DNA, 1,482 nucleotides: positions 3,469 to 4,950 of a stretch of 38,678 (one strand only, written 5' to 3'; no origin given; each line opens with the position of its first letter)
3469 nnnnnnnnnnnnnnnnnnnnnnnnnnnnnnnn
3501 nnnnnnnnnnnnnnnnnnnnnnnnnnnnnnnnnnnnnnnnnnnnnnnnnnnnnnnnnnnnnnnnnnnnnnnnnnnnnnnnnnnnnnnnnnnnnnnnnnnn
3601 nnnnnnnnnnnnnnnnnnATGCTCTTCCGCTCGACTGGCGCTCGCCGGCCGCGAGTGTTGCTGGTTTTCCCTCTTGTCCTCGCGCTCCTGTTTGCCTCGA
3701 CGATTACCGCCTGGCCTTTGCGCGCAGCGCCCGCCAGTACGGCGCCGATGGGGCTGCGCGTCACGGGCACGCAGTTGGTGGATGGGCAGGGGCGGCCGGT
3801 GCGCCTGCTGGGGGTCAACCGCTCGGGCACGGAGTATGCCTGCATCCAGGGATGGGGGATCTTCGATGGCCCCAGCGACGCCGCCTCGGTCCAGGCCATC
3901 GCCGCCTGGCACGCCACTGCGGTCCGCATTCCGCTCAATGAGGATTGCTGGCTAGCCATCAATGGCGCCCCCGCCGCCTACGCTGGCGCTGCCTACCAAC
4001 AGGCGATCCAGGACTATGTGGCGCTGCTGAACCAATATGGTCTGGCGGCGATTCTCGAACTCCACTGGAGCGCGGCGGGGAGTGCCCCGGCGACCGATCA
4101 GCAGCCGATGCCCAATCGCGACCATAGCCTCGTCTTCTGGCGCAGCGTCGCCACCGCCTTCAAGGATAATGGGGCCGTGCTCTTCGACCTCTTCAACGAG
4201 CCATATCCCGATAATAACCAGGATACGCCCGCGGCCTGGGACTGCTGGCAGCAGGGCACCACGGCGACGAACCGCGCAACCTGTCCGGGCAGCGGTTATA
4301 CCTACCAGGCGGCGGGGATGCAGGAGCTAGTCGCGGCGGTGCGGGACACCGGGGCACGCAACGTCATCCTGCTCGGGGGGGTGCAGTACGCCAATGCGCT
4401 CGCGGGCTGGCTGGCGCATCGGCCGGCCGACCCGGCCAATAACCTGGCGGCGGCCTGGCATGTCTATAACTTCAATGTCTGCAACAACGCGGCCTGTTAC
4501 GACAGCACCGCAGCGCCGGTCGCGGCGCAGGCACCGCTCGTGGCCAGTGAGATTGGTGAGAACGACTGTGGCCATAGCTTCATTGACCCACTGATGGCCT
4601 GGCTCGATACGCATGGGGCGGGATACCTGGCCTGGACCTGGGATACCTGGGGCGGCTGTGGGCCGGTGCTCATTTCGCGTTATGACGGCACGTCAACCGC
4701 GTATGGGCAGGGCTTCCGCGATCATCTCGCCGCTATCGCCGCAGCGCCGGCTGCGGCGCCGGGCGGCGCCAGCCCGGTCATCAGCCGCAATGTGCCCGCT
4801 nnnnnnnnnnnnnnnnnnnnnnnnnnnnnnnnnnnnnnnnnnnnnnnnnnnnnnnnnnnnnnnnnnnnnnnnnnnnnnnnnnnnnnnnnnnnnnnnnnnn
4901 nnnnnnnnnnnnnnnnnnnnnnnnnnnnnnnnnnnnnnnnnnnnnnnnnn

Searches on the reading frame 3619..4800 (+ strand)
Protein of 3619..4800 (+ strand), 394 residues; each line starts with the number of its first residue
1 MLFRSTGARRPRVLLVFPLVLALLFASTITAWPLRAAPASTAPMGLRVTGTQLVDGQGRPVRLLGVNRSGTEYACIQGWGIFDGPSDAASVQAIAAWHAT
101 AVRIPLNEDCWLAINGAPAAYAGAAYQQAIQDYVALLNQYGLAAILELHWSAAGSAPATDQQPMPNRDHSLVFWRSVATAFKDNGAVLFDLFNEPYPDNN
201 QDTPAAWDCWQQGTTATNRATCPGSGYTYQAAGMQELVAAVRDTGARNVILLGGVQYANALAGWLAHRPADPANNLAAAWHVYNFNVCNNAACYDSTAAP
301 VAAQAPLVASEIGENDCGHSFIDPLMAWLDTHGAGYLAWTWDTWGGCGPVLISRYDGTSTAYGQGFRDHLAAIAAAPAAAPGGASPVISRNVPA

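Call 43: search_solved_structures(query=window:3619-4800:+, max_evalue=0.001)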
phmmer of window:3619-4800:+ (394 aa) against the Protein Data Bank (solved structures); distinct sequences matched with E-value up to 0.001: 10.
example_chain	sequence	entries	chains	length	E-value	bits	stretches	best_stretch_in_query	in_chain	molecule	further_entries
8fc0_A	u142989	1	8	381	3.5e-09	39.4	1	39-197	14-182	CelE2 (Fragment)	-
4hty_A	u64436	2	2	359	2.9e-07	33.1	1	46-211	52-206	Cellulase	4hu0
5hos_A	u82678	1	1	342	7.1e-06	28.5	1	61-228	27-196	Cellulase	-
1bqc_A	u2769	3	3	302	1.4e-05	27.5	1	131-358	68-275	PROTEIN (BETA-MANNANASE)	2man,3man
3wsu_A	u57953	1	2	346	1.5e-05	27.4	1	37-351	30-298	Beta-mannanase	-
4fk9_A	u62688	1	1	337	3e-05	26.4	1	134-353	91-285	Cellulose-binding family II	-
9p41_A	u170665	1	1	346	9.1e-05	24.8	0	63-197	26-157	Endoglucanase Cel5A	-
4y7e_A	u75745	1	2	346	0.00014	24.2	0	37-351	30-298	Endoglucanase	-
4im4_A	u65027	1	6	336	0.00042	22.6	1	87-197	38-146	Endoglucanase E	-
6xso_A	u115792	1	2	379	0.00046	22.5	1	166-276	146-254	Cellulase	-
